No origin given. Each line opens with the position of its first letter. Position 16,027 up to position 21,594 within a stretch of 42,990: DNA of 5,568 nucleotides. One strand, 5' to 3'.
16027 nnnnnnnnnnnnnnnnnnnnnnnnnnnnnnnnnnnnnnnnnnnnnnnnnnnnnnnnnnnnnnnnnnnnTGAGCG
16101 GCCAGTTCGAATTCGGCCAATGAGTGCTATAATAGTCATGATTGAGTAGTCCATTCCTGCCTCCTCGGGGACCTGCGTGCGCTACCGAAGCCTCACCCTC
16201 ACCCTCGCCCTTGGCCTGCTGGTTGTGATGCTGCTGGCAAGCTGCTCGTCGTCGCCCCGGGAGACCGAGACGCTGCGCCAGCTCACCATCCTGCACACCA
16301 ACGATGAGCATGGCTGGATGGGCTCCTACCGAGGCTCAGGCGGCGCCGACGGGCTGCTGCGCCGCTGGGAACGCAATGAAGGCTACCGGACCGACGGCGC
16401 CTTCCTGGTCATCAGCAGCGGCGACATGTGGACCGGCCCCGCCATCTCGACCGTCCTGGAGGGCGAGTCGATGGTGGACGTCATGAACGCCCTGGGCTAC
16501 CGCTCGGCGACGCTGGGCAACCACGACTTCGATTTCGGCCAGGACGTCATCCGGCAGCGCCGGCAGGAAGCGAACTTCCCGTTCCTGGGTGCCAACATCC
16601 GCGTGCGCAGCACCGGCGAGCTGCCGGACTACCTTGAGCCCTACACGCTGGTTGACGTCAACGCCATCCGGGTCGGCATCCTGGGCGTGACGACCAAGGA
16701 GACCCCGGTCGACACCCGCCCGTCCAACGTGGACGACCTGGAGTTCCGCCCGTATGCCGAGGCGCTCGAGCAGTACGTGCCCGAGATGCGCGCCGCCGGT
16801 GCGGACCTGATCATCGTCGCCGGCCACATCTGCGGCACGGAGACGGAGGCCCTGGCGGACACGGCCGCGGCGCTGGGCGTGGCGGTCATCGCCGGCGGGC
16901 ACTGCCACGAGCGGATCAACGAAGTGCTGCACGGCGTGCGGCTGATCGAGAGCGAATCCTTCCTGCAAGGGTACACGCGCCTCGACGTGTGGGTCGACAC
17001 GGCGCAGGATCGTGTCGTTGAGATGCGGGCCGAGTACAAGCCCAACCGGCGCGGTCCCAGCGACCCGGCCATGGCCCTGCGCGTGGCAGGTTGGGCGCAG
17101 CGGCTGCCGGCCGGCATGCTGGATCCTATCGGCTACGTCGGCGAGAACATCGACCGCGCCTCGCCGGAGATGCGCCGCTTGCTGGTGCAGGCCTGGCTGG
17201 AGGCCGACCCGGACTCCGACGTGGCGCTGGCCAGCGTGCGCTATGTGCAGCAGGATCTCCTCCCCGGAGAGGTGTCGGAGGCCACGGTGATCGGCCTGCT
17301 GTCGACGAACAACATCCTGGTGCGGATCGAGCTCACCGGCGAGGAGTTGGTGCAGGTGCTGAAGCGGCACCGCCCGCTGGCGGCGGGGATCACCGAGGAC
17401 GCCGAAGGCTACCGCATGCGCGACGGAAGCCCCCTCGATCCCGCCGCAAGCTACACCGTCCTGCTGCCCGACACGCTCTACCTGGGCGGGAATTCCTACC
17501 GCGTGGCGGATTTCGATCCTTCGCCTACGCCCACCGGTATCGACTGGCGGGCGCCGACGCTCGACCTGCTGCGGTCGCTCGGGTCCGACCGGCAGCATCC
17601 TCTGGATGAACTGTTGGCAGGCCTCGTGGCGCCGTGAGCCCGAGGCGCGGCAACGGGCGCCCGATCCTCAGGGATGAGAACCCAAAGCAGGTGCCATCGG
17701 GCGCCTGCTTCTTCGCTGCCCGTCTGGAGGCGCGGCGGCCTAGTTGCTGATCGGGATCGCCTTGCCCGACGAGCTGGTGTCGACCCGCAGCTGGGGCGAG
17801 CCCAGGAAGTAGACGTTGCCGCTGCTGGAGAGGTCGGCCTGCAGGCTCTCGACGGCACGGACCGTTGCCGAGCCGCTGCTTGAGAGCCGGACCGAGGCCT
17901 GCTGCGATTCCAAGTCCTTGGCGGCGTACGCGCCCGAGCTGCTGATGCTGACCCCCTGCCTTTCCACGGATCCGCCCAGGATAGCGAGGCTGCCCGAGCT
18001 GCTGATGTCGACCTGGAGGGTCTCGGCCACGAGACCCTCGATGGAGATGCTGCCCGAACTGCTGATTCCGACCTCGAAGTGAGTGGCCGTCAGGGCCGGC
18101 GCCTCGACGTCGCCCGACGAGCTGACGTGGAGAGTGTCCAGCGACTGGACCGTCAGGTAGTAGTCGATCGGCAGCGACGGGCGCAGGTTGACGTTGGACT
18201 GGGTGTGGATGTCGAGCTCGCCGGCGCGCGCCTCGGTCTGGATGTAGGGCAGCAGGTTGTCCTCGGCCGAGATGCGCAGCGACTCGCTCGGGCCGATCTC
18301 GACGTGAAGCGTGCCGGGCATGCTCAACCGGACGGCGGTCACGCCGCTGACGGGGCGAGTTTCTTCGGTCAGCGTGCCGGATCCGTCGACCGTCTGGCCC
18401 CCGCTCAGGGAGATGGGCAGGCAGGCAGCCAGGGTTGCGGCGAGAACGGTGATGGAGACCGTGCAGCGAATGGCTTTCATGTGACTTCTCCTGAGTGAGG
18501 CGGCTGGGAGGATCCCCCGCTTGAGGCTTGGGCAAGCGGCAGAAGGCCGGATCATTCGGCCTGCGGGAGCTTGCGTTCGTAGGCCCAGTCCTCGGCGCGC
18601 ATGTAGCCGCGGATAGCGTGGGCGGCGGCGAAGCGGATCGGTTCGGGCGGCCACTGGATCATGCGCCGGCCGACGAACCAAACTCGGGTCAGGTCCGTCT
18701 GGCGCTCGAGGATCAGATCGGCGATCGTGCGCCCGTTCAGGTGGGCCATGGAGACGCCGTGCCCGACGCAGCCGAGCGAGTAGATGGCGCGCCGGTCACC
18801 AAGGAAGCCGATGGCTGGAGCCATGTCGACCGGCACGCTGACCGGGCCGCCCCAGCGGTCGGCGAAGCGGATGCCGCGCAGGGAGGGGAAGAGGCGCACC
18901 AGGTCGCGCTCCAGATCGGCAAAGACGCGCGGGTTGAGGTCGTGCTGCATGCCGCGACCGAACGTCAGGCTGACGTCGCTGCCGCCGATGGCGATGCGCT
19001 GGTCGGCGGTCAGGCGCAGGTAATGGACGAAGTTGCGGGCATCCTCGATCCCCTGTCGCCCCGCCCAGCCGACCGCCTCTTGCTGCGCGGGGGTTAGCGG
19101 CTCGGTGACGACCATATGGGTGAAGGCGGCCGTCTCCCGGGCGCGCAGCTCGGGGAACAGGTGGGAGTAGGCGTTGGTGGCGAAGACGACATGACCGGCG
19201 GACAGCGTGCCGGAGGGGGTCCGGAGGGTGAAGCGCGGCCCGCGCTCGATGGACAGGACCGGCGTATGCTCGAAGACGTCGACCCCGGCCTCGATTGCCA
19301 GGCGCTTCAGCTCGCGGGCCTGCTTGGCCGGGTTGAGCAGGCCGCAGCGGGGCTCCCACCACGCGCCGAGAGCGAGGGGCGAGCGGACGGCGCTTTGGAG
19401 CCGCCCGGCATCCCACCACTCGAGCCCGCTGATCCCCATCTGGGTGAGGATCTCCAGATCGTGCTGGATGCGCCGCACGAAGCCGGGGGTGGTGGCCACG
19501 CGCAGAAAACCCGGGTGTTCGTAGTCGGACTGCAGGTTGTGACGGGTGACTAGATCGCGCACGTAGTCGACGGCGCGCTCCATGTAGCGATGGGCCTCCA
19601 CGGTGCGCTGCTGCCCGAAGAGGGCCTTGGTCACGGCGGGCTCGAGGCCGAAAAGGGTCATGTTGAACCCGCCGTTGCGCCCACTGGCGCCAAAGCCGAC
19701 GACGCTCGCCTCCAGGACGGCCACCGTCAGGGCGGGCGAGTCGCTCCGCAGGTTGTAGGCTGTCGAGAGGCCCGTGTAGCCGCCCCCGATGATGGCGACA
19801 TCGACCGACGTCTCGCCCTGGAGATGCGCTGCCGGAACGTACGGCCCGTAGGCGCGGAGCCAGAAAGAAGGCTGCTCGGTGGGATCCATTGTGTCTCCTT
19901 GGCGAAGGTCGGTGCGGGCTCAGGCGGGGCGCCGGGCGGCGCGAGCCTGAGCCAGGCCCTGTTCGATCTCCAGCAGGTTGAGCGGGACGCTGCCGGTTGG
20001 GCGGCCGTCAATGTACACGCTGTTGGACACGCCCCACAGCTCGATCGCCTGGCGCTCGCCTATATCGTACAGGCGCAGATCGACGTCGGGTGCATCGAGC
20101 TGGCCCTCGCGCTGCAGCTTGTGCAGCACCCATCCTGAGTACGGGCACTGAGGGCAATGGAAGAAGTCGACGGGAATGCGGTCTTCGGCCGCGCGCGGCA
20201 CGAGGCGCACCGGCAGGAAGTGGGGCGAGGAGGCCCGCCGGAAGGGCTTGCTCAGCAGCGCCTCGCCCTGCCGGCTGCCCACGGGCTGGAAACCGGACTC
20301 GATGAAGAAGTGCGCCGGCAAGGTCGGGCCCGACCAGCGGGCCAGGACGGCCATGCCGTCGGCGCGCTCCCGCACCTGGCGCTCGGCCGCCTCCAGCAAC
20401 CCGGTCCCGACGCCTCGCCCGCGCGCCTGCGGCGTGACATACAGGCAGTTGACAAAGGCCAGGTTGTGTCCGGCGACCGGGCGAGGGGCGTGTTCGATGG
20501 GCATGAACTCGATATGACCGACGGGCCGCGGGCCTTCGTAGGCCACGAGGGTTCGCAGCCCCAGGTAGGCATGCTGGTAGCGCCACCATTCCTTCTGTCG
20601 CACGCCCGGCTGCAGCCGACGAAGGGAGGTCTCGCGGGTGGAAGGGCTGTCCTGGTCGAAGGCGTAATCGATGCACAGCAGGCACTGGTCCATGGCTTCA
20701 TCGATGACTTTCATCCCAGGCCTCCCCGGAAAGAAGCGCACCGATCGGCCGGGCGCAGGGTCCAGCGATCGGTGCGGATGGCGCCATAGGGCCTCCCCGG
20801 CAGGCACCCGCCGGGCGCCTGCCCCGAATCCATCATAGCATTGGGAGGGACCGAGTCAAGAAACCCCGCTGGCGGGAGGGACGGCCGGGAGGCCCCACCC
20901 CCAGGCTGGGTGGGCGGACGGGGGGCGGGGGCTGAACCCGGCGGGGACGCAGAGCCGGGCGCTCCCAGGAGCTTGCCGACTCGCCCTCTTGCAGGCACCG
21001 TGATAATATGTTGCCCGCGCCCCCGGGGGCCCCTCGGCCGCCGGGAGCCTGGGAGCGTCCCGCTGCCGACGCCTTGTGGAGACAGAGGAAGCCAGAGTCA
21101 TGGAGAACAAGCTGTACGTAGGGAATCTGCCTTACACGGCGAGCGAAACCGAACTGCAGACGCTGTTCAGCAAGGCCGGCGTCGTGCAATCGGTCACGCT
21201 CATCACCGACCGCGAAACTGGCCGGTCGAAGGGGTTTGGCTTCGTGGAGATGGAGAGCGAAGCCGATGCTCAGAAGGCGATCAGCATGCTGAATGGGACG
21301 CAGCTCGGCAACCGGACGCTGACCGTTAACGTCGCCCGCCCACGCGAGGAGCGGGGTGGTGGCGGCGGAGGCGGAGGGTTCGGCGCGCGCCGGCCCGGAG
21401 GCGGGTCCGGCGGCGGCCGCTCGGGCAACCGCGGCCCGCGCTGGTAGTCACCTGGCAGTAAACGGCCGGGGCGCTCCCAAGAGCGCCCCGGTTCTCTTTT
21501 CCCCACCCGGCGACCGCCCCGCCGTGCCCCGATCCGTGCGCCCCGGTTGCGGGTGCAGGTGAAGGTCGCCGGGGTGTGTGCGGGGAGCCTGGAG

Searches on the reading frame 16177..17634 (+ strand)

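Call 27: search_protein_families(library=pfam, proteins=[window:16177-17634:+], max_evalue=0.001)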
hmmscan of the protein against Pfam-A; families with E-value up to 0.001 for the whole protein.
window:16177-17634:+ (486 aa): 3 families
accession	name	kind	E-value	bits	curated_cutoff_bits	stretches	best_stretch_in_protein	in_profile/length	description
PF02872.23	5_nucleotid_C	-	3.2e-10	40.8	23.6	1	342-443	33-155/158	5'-nucleotidase, C-terminal domain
PF00149.33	Metallophos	-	3.1e-07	31.5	21.5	1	37-245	2-190/191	Calcineurin-like phosphoesterase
PF09587.15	PGA_cap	-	9.1e-07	29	27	1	97-244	67-231/255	Bacterial capsule synthesis protein PGA_cap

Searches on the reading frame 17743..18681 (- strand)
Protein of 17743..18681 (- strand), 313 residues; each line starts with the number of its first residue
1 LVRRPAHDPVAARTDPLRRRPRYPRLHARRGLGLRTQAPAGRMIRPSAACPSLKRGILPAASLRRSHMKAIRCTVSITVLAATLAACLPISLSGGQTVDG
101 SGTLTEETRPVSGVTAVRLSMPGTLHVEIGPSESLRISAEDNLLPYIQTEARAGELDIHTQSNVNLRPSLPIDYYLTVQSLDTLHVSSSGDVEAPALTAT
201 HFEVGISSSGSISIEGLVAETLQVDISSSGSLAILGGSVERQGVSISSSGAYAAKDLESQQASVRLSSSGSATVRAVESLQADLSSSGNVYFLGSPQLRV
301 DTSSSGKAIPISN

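Call 27: search_protein_families(library=pfam, proteins=[window:17743-18681:-], max_evalue=0.001)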
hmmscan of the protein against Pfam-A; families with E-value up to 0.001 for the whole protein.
window:17743-18681:- (313 aa): 1 family
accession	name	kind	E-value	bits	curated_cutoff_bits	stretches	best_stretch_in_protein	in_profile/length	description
PF10988.14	DUF2807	-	2e-39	135.6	24.2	1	115-296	3-181/181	Putative auto-transporter adhesin, head GIN domain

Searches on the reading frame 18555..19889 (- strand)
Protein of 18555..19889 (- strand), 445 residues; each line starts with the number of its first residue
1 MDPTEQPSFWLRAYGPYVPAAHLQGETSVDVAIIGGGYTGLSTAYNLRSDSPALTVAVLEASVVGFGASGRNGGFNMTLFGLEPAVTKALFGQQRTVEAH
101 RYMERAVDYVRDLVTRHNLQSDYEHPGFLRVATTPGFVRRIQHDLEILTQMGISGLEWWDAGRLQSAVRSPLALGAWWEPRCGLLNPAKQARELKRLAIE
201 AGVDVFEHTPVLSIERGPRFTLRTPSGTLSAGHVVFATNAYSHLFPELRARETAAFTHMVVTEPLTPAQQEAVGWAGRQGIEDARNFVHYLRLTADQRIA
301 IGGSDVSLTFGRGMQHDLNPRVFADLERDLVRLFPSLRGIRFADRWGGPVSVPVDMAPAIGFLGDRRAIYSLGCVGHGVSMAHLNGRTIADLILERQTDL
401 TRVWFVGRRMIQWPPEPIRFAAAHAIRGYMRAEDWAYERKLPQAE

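Call 27: search_protein_families(library=pfam, proteins=[window:18555-19889:-], max_evalue=0.001)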
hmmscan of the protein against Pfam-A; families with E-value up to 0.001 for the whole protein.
window:18555-19889:- (445 aa): 5 families
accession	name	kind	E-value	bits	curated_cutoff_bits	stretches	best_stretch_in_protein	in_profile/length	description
PF01266.30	DAO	-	9.1e-59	200.2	27.9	1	30-392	1-353/353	FAD dependent oxidoreductase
PF01946.23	Thi4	-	6e-06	26.1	26.2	1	28-74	17-61/235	Thi4 family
PF13450.12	NAD_binding_8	-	0.00051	20.7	21.9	0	33-61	1-27/68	NAD(P)-binding Rossmann-like domain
PF07992.20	Pyr_redox_2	-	0.00065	19.6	26.1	0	30-245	2-114/291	Pyridine nucleotide-disulphide oxidoreductase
PF13738.12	Pyr_redox_3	-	0.00069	19.4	30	0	190-243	83-137/305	Pyridine nucleotide-disulphide oxidoreductase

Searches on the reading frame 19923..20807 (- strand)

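Call 27: search_protein_families(library=pfam, proteins=[window:19923-20807:-], max_evalue=0.001)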
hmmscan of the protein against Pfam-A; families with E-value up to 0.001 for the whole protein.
window:19923-20807:- (295 aa): 4 families
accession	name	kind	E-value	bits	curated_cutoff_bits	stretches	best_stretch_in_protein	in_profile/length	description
PF00583.31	Acetyltransf_1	-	1.2e-11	45.4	20.7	1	68-154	14-95/116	Acetyltransferase (GNAT) family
PF13508.13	Acetyltransf_7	-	1.1e-08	35.8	27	1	85-174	4-83/84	Acetyltransferase (GNAT) domain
PF13527.13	Acetyltransf_9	-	5.1e-06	26.9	25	1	36-156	7-112/127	Acetyltransferase (GNAT) domain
PF13673.13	Acetyltransf_10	-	2.7e-05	24.6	23.6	1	85-180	32-114/128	Acetyltransferase (GNAT) domain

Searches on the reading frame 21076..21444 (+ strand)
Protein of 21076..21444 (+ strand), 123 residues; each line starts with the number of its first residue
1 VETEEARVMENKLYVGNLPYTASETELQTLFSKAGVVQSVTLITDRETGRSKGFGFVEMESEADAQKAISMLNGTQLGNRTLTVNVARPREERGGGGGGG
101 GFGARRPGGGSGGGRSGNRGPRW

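Call 27: search_protein_families(library=pfam, proteins=[window:21076-21444:+], max_evalue=0.001)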
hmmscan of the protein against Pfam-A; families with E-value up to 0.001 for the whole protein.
window:21076-21444:+ (123 aa): 2 families
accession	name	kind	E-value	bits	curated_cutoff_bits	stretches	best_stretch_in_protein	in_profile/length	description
PF00076.28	RRM_1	-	1.8e-26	92.2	20.7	1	13-82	1-69/70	RNA recognition motif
PF16842.11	RRM_occluded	-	0.00048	20.4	30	1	13-84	4-70/79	Occluded RNA-recognition motif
